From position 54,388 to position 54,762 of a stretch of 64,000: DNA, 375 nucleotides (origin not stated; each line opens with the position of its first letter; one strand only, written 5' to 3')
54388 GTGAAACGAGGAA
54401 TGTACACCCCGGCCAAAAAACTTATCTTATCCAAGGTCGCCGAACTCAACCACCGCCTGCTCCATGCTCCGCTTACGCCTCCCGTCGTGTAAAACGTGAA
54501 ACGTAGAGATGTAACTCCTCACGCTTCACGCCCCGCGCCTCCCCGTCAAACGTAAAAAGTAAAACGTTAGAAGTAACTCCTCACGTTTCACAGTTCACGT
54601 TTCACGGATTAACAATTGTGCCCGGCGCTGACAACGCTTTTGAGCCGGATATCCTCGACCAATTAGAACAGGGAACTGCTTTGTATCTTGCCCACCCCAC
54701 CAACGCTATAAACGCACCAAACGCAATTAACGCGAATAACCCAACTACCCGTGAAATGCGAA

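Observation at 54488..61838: A discrete roughly 60-nt core hairpin element recurs at least five times and always keeps one specific frame open (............)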

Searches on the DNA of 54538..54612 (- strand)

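Call 62: build_rna_model(alignment_id=A3)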
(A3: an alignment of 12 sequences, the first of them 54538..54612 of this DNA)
Model R1 built from alignment A3 (12 sequences, 92 columns); structure: RNAalifold consensus.
model positions 73; base pairs 14; branch points 0; effective number of sequences 4.07; information 0.773 bits per position. Calibrated on 0.2 Mb of random sequence (short: E-values are rough).
structure used (alignment columns):
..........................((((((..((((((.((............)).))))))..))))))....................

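Call 63: search_with_rna_model(model_id=R1, sources=[window, L010, L011, L012, L013, L014, L015, L016, L017, L018], max_evalue=1)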
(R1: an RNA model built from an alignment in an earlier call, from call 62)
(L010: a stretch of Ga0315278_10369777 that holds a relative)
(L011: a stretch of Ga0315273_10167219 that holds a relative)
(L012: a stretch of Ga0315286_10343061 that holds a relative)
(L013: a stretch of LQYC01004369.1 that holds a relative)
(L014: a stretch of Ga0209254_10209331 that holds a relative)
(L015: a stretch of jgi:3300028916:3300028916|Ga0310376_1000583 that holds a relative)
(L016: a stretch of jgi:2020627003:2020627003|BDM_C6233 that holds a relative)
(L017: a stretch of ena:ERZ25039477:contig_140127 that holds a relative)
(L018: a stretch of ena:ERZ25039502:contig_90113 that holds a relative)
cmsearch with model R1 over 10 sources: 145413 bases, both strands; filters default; matches with E-value up to 1: 70.
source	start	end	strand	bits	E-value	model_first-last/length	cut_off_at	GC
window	57648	57720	-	91.5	1.4e-22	1-73/73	no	0.37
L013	2594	2666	+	90.5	2.7e-22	1-73/73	no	0.38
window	54539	54611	-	86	4.5e-21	1-73/73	no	0.41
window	61750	61822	+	81.5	7.8e-20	1-73/73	no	0.34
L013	1575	1647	+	77.2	1.2e-18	1-73/73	no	0.38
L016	2125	2197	-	77.2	1.2e-18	1-73/73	no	0.38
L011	6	78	+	73.6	1.1e-17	1-73/73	no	0.49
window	23027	23102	+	71.8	3.5e-17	1-73/73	no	0.37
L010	330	396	-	66.9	7.6e-16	1-73/73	no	0.46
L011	1637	1703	+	66.9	7.6e-16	1-73/73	no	0.46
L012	1040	1106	+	66.9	7.6e-16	1-73/73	no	0.46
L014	1187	1253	+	66.9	7.6e-16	1-73/73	no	0.46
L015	5044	5116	-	66.1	1.3e-15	1-73/73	no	0.49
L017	13429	13505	-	64.3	4.1e-15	1-73/73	no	0.36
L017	5029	5104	-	58.6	1.4e-13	1-73/73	no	0.45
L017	5029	5104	+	53.1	4.8e-12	1-73/73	no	0.45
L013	2594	2666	-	49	6.2e-11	1-73/73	no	0.38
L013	1575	1647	-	48.2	1e-10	1-73/73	no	0.38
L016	2125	2197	+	48.2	1e-10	1-73/73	no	0.38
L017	13414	13487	+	47.3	1.8e-10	1-73/73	no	0.32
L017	10351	10423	-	39.5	2.5e-08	1-73/73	no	0.52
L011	229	285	+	37.3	1e-07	1-73/73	no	0.46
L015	5037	5109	+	36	2.2e-07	1-73/73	no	0.53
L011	6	78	-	34.6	5.4e-07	1-73/73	no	0.49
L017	10351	10423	+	31.3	4.4e-06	1-73/73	no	0.52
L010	337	388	+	28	3.5e-05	1-73/73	no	0.4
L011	1645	1696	-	28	3.5e-05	1-73/73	no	0.4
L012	1048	1099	-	28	3.5e-05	1-73/73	no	0.4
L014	1195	1246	-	28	3.5e-05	1-73/73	no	0.4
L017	17530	17583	-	27.7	4.2e-05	1-73/73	no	0.44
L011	194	285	-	22.2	0.0014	1-73/73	no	0.41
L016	855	961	-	20.6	0.0038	1-73/73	no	0.5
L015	7639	7734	+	20.4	0.0042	1-73/73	no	0.49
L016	4407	4467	+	20.3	0.0046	1-73/73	no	0.31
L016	3897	3989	-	19.2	0.0092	1-73/73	no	0.56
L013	1526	1556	+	18.9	0.011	1-73/73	no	0.52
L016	2216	2246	-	18.9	0.011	1-73/73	no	0.52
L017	16638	16713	-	18.1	0.018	1-73/73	no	0.36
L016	4400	4474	-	17.7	0.023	1-73/73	no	0.33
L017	14216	14286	+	15.9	0.071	1-73/73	no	0.28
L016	623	682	-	15.9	0.072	1-73/73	no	0.28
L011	290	330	+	15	0.13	1-73/73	no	0.32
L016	4960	4992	-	14.5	0.17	1-73/73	no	0.27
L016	2396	2454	-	14.1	0.22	1-73/73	no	0.49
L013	1652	1692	+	13.7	0.29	1-73/73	no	0.34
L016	2080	2120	-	13.7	0.29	1-73/73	no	0.34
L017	17523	17576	+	13.6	0.31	1-73/73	no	0.43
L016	263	295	+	13.1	0.41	1-73/73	no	0.39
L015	7639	7734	-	12.2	0.73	1-73/73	no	0.49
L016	4860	4939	-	12.1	0.8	1-73/73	no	0.3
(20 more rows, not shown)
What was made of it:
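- Covariance model R1 recovers all copies (call 63). Copies occur at 23 kb and 61.7 kb, far from the two genes (call 63).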
